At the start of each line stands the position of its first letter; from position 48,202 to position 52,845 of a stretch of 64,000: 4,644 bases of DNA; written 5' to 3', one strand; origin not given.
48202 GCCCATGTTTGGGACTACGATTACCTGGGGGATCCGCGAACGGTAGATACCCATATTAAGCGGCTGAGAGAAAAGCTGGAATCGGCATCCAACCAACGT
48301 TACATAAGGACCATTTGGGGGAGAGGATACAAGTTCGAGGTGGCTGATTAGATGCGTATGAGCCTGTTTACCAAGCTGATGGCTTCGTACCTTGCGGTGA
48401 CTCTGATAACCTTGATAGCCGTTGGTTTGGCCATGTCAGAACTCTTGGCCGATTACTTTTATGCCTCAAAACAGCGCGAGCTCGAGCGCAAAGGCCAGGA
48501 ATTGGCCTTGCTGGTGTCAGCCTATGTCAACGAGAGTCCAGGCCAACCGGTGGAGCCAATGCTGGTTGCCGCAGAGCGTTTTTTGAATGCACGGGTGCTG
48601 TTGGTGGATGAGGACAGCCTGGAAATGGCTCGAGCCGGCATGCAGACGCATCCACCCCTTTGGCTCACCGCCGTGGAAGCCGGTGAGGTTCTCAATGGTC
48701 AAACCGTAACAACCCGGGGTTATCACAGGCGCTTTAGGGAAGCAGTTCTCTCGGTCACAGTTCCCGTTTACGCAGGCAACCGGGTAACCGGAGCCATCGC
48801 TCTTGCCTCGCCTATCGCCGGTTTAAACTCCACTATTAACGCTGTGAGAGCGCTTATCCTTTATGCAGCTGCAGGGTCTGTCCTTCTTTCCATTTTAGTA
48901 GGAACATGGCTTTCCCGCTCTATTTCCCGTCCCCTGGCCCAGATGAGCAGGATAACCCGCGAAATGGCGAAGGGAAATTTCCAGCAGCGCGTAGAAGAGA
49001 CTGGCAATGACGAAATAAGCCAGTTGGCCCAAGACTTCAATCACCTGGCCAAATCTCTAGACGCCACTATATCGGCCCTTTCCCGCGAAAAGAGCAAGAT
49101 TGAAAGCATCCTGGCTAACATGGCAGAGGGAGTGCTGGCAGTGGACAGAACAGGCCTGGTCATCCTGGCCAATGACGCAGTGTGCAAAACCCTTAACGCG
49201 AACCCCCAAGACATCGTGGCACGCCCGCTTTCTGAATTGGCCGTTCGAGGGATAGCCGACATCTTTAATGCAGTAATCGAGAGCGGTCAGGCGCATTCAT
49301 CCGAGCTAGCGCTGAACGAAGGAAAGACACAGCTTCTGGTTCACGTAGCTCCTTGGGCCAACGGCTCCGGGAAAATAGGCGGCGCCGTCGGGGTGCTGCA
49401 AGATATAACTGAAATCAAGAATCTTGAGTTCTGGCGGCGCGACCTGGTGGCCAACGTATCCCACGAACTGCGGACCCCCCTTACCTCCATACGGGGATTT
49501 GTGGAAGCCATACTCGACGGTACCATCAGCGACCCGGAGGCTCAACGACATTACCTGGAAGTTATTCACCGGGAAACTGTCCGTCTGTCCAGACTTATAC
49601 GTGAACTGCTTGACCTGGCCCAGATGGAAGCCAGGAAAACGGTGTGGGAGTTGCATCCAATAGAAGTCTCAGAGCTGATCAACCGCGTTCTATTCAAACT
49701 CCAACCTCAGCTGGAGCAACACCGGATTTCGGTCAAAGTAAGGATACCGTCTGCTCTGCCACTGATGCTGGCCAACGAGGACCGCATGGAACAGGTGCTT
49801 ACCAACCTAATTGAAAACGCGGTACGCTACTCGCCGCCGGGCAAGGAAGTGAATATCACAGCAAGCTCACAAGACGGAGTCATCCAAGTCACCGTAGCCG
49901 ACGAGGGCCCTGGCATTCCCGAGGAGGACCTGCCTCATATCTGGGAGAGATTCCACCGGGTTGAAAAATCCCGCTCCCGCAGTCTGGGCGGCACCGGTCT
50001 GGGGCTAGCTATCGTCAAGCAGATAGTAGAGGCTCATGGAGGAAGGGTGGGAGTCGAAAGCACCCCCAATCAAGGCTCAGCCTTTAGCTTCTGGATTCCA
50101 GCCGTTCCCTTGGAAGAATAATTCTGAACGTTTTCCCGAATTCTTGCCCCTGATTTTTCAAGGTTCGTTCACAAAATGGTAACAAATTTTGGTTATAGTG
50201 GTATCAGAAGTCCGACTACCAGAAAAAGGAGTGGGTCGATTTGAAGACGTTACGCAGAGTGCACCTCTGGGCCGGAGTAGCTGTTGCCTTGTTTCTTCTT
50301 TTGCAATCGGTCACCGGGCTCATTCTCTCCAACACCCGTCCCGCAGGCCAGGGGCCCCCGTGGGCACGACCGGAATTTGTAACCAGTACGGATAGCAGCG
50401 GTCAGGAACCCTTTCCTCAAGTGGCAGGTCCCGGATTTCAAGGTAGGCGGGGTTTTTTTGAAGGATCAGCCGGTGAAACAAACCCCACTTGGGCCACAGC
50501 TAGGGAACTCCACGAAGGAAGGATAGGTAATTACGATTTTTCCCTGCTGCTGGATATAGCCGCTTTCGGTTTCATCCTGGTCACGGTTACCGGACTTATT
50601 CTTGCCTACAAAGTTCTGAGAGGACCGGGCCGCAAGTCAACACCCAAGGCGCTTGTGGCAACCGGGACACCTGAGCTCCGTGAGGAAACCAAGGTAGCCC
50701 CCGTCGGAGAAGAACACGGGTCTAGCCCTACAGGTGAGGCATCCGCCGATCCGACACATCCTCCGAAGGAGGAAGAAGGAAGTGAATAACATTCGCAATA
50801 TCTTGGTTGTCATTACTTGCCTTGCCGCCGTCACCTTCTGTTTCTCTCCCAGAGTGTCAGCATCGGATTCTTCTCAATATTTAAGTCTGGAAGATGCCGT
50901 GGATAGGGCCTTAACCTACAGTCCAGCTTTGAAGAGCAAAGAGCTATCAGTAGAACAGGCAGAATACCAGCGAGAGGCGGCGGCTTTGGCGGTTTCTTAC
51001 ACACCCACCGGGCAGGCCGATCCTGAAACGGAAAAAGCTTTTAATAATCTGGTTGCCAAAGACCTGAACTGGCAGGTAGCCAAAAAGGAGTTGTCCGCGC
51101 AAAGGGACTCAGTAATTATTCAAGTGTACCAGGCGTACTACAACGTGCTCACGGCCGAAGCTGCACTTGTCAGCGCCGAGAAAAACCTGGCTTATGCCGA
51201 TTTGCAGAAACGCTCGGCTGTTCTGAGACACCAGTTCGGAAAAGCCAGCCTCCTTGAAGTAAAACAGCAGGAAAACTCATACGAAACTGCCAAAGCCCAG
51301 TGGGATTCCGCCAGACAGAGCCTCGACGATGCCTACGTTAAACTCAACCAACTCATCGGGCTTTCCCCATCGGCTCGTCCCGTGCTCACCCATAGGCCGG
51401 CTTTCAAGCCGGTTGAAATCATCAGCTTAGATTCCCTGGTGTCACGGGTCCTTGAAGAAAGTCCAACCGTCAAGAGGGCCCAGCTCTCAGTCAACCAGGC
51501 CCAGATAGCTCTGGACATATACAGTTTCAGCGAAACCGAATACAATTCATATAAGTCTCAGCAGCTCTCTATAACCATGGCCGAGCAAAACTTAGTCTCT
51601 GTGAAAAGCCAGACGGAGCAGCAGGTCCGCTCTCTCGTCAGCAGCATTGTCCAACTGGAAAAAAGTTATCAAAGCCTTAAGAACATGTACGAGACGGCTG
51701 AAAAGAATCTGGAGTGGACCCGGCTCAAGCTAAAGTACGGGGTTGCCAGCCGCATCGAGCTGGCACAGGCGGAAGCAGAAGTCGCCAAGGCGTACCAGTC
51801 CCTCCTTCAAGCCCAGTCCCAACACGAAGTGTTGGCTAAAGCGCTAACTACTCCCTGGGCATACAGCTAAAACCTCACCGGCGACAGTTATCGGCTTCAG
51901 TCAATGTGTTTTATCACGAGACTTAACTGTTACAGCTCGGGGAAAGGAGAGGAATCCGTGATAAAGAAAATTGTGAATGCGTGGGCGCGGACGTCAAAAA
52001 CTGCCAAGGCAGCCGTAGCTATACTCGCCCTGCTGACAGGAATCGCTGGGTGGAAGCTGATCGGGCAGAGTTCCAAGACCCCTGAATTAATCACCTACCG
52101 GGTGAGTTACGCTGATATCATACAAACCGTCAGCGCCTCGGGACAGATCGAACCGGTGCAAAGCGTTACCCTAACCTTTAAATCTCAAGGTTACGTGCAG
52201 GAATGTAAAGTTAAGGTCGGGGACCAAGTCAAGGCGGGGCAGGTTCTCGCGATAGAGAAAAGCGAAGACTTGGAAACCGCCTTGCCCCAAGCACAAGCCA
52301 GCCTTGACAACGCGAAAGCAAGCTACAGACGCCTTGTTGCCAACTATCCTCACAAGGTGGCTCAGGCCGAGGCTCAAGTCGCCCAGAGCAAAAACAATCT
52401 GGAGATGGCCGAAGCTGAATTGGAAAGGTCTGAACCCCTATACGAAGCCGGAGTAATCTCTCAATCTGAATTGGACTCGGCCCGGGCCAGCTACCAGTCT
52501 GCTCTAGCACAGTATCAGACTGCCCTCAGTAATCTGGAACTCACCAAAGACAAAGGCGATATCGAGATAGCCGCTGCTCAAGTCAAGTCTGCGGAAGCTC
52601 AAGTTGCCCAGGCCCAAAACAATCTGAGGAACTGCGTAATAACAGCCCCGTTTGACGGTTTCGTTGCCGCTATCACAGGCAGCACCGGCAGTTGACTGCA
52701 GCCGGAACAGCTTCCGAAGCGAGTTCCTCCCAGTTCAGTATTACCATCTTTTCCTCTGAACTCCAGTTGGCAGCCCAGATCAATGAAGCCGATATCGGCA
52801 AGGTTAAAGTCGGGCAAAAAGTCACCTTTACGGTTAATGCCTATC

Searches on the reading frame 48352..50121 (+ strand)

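Call 70: search_protein_families(library=pfam, proteins=[window:48352-50121:+], max_evalue=1e-8)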
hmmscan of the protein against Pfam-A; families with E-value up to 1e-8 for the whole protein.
window:48352-50121:+ (589 aa): 5 families
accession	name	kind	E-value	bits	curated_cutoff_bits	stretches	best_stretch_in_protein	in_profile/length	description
PF02518.31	HATPase_c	-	3.8e-33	114.7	26.4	1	475-584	2-109/111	Histidine kinase-, DNA gyrase B-, and HSP90-like ATPase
PF00512.31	HisKA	-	3.2e-22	78.8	26.9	1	362-427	2-65/66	His Kinase A (phospho-acceptor) domain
PF00672.30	HAMP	-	2e-16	60.5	25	1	186-237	1-52/53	HAMP domain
PF00989.32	PAS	-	1.6e-12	47.8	22.6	1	250-352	3-113/113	PAS fold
PF08448.16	PAS_4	-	2.2e-09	38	23.1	0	256-354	3-107/110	PAS fold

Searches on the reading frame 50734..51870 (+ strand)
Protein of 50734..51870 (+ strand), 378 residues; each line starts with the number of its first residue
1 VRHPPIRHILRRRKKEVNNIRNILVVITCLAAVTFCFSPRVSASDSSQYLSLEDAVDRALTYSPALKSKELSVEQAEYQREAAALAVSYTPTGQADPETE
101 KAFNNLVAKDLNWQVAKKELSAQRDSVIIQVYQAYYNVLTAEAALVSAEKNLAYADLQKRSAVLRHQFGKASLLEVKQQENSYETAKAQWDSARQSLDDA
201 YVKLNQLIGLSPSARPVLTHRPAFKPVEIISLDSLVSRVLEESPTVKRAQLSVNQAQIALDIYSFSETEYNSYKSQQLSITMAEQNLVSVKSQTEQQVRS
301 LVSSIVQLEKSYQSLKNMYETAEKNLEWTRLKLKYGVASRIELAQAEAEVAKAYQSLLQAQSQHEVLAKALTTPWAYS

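Call 70: search_protein_families(library=pfam, proteins=[window:50734-51870:+], max_evalue=1e-8)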
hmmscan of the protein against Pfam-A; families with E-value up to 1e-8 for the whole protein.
window:50734-51870:+ (378 aa): 1 family
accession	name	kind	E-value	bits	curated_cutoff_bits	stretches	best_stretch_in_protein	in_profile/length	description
PF02321.23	OEP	-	3e-26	92.8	22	2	114-209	92-187/187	Outer membrane efflux protein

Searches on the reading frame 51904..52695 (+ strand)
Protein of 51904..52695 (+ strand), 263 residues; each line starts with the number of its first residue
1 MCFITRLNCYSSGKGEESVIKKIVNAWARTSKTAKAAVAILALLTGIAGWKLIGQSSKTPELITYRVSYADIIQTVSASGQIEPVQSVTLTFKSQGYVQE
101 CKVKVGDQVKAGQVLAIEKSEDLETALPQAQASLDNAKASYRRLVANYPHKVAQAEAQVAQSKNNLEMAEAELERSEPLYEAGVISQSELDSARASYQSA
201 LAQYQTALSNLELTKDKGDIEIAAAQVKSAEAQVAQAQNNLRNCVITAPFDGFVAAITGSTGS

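Call 42: search_protein_families(library=pfam, proteins=[window:51904-52695:+], max_evalue=0.001)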
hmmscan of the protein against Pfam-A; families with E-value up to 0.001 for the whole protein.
window:51904-52695:+ (263 aa): 4 families
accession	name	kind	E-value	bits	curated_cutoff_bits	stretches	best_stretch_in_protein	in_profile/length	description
PF02321.23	OEP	-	2.7e-08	34.3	22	1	127-214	91-178/187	Outer membrane efflux protein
PF13533.13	Biotin_lipoyl_2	-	7.7e-05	22.9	29.8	1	88-116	1-29/32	Biotin-lipoyl like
PF16576.10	HlyD_D23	-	0.00012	21.9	30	0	75-158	5-78/214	Barrel-sandwich domain of CusB or HlyD membrane-fusion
PF00364.28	Biotin_lipoyl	-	0.00014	22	22.1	0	95-116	14-34/73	Biotin-requiring enzyme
